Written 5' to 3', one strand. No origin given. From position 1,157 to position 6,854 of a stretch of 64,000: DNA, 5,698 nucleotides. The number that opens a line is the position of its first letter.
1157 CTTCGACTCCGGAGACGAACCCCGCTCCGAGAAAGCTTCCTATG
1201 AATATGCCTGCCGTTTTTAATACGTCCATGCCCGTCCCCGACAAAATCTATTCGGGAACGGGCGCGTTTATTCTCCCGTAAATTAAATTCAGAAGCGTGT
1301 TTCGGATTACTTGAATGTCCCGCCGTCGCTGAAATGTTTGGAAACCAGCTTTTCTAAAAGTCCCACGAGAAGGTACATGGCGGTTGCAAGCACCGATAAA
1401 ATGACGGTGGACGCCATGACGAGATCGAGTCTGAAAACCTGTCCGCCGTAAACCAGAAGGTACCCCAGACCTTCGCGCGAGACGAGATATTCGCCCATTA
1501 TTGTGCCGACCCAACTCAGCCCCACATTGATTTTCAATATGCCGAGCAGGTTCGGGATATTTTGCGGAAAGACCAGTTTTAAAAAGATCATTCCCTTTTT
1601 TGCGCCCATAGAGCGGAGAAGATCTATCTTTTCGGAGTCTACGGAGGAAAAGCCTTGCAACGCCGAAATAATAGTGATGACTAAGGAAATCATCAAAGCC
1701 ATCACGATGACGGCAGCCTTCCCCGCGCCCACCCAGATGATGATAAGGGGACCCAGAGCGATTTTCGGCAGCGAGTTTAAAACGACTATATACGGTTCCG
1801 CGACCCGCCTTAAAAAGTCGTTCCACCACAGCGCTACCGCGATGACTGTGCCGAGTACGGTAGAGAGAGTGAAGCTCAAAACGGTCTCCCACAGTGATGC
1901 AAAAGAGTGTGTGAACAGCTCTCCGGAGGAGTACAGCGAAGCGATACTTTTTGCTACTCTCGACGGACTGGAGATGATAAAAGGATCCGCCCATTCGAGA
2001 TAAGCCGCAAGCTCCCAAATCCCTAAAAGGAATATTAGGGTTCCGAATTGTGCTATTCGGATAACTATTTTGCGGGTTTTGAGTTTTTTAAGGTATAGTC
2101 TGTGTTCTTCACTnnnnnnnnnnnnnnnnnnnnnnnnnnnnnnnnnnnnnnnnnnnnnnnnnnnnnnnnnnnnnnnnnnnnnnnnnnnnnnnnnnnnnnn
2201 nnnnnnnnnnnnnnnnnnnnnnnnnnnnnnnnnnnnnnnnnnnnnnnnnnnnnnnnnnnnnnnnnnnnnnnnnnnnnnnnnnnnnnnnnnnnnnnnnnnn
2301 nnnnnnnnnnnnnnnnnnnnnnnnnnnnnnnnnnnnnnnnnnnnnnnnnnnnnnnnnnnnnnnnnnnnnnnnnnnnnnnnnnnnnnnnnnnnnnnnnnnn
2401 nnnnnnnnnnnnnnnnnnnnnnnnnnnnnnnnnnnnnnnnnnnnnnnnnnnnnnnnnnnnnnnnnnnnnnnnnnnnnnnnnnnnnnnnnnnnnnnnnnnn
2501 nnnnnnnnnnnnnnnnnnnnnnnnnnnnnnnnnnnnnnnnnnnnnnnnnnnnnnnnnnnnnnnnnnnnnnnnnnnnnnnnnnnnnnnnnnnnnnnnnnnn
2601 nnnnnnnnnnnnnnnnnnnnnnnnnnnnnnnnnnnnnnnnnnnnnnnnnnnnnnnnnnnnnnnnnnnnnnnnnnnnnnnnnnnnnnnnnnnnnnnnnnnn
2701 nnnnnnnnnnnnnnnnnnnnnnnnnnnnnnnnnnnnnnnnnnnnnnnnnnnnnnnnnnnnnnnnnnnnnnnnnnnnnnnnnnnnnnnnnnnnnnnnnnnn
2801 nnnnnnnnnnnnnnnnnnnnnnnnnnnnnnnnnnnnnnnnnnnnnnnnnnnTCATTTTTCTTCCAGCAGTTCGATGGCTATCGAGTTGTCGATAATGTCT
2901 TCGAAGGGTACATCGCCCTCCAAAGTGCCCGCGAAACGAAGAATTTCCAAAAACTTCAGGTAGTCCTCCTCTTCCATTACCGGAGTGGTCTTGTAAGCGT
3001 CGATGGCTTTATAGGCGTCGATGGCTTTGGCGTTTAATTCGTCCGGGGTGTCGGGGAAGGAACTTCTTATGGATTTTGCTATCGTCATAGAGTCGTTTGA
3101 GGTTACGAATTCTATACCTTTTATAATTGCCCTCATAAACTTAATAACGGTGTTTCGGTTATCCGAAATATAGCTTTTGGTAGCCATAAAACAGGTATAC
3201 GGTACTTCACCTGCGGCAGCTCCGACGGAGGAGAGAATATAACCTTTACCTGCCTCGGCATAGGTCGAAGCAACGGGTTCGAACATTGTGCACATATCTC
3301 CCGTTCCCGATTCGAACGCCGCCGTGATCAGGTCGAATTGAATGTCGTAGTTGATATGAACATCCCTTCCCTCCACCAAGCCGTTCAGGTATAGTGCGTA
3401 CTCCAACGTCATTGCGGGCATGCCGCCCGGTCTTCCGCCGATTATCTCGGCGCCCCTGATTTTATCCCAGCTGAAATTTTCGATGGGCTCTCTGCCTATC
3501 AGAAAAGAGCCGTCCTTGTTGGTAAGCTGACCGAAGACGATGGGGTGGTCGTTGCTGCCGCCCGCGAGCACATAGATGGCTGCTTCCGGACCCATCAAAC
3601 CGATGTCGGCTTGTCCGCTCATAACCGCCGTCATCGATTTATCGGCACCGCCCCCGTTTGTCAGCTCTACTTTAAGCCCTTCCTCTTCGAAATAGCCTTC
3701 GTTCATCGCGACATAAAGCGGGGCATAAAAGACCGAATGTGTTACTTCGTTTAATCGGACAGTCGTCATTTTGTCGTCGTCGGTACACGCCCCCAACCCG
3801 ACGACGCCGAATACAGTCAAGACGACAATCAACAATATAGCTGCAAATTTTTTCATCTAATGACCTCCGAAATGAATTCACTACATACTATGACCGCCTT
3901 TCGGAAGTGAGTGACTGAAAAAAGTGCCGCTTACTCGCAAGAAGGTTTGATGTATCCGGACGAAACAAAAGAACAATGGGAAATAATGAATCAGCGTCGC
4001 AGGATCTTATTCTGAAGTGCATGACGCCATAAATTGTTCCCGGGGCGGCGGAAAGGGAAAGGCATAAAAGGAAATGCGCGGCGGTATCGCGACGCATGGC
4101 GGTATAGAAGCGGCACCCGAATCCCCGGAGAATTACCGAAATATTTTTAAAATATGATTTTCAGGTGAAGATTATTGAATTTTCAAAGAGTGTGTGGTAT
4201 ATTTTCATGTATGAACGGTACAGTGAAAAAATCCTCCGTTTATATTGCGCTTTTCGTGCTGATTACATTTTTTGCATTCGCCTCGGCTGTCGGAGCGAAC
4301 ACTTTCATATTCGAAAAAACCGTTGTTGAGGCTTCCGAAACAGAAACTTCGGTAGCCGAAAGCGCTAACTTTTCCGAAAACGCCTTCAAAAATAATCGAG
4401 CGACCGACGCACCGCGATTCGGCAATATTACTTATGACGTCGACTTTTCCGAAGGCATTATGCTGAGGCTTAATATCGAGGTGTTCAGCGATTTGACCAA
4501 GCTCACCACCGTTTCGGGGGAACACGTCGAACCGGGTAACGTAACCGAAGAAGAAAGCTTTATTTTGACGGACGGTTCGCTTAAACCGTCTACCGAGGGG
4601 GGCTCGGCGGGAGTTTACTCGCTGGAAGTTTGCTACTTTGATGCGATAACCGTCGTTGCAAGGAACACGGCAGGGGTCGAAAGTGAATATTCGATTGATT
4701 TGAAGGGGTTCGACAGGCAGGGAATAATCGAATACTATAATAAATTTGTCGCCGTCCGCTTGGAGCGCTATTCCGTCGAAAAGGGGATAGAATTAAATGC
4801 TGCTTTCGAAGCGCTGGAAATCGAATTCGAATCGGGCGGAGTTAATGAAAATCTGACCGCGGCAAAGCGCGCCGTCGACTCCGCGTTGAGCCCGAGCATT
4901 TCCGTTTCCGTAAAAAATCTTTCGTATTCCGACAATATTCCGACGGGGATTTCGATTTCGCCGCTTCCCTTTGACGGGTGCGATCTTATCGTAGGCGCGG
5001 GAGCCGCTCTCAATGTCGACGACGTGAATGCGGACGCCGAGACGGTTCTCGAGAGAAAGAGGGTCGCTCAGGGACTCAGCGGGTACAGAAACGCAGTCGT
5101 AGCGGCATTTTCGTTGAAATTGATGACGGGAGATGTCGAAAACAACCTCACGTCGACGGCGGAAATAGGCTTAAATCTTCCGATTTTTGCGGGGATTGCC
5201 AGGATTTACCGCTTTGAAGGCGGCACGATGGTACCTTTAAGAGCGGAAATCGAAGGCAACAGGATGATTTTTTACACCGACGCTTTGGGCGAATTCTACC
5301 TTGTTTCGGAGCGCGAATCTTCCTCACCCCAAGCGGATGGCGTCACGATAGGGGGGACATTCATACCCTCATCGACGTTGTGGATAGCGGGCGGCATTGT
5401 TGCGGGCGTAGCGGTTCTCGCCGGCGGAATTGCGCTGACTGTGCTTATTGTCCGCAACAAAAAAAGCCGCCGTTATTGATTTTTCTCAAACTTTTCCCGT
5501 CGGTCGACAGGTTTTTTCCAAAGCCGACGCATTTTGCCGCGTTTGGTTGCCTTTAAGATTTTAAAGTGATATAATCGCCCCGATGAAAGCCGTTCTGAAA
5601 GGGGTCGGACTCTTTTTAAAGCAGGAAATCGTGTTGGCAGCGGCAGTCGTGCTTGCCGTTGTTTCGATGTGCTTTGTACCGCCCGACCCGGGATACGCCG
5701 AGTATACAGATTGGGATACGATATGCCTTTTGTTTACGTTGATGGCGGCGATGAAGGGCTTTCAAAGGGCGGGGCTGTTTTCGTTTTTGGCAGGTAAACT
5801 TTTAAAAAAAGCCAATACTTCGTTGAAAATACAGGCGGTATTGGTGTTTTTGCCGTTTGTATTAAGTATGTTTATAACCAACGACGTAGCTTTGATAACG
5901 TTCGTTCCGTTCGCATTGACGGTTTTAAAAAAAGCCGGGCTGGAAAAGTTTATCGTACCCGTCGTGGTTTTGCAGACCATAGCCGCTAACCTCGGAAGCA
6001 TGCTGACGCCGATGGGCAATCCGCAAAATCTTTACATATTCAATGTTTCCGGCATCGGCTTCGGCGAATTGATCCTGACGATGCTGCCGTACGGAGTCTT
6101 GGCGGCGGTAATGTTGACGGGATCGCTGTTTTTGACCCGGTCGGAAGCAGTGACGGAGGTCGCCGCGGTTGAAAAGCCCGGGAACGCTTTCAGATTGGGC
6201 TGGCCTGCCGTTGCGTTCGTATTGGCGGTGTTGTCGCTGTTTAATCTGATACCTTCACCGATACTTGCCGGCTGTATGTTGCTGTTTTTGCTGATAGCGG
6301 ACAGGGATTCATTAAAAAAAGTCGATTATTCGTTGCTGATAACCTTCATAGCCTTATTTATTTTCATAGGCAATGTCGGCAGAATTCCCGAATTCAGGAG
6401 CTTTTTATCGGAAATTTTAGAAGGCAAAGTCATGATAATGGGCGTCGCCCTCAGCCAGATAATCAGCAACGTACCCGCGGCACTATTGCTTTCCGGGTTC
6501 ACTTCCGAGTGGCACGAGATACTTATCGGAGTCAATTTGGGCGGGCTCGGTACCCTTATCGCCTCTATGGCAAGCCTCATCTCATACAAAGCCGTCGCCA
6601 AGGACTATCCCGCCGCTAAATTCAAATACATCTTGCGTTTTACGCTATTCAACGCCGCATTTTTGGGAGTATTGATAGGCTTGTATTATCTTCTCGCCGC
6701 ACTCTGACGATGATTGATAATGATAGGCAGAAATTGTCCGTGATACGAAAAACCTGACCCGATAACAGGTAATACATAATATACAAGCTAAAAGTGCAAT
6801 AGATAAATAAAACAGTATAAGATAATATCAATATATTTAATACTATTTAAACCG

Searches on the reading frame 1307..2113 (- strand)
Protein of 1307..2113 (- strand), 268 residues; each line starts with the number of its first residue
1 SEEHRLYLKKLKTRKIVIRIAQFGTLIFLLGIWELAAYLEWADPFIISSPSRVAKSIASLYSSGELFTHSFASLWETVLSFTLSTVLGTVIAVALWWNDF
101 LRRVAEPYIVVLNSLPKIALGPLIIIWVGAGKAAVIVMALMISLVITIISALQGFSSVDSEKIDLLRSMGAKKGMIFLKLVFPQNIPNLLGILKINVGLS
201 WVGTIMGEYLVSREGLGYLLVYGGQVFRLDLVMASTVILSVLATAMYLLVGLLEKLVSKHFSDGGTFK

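Call 40: search_protein_families(library=pfam, proteins=[window:1307-2113:-], max_evalue=0.00001)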
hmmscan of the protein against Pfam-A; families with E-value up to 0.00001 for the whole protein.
window:1307-2113:- (268 aa): 1 family
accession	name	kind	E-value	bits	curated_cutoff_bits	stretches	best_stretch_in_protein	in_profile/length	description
PF00528.27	BPD_transp_1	-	9.5e-25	87.8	26.4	1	85-258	2-183/184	Binding-protein-dependent transport system inner membrane component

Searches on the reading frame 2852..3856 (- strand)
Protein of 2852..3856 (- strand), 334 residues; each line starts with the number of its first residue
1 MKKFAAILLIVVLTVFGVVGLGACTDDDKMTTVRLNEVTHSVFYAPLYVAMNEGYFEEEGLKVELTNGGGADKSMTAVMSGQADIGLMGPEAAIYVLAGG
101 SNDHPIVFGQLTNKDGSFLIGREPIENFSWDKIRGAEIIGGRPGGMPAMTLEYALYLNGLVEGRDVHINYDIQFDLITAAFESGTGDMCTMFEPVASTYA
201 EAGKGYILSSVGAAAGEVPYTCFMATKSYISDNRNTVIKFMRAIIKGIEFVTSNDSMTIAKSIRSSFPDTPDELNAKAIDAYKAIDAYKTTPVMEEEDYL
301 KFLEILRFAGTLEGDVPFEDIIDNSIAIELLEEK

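Call 40: search_protein_families(library=pfam, proteins=[window:2852-3853:-], max_evalue=0.00001)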
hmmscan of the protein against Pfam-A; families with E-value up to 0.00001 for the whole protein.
window:2852-3853:- (333 aa): 2 families
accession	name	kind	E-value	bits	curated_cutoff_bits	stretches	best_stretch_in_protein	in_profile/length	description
PF13379.11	NMT1_2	-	2.3e-17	64.1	24.7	1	43-255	18-243/252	NMT1-like family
PF09084.16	NMT1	-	5.9e-15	56.2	20.5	1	44-253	5-212/216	NMT1/THI5 like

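Call 62: find_encoding_contigs(protein=window:2852-3856:-, flank=10000, max_places=3)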
Protein window:2852-3856:- (334 aa): 6 contigs read that carry it; 3 places shown.
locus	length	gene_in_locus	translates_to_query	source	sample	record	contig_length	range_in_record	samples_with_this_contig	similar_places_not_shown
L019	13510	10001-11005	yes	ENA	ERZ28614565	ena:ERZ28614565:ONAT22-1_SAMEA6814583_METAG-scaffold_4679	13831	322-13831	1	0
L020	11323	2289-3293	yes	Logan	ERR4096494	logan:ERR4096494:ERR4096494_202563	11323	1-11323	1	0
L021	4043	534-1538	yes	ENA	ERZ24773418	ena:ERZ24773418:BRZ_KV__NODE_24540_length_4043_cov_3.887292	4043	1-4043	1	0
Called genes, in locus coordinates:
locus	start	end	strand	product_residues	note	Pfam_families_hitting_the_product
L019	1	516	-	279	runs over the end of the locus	?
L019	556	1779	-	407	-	PF00764:Arginosuc_synth, PF20979:Arginosuc_syn_C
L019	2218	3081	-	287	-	PF00657:Lipase_GDSL, PF13472:Lipase_GDSL_2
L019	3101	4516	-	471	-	PF03486:HI0933_like (faint), PF07992:Pyr_redox_2, PF13738:Pyr_redox_3 (weak), PF00070:Pyr_redox, PF02852:Pyr_redox_dim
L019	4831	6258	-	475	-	PF13306:LRR_5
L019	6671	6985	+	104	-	PF01381:HTH_3, PF12844:HTH_19, PF13560:HTH_31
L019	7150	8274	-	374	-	PF03600:CitMHS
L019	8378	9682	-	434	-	-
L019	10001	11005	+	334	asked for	-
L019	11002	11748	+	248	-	PF00005:ABC_tran, PF13304:AAA_21 (faint)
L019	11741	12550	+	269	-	PF00528:BPD_transp_1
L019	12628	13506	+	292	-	-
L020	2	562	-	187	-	?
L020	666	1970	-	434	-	-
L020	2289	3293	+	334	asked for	-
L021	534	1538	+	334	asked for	-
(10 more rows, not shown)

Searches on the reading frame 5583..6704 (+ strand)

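Call 40: search_protein_families(library=pfam, proteins=[window:5583-6704:+], max_evalue=0.00001)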
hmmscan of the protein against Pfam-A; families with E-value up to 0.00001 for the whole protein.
window:5583-6704:+ (374 aa): 1 family
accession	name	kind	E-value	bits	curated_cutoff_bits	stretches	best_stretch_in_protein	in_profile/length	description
PF03600.22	CitMHS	-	7.3e-32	111.2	31.9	1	18-303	13-310/336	Citrate transporter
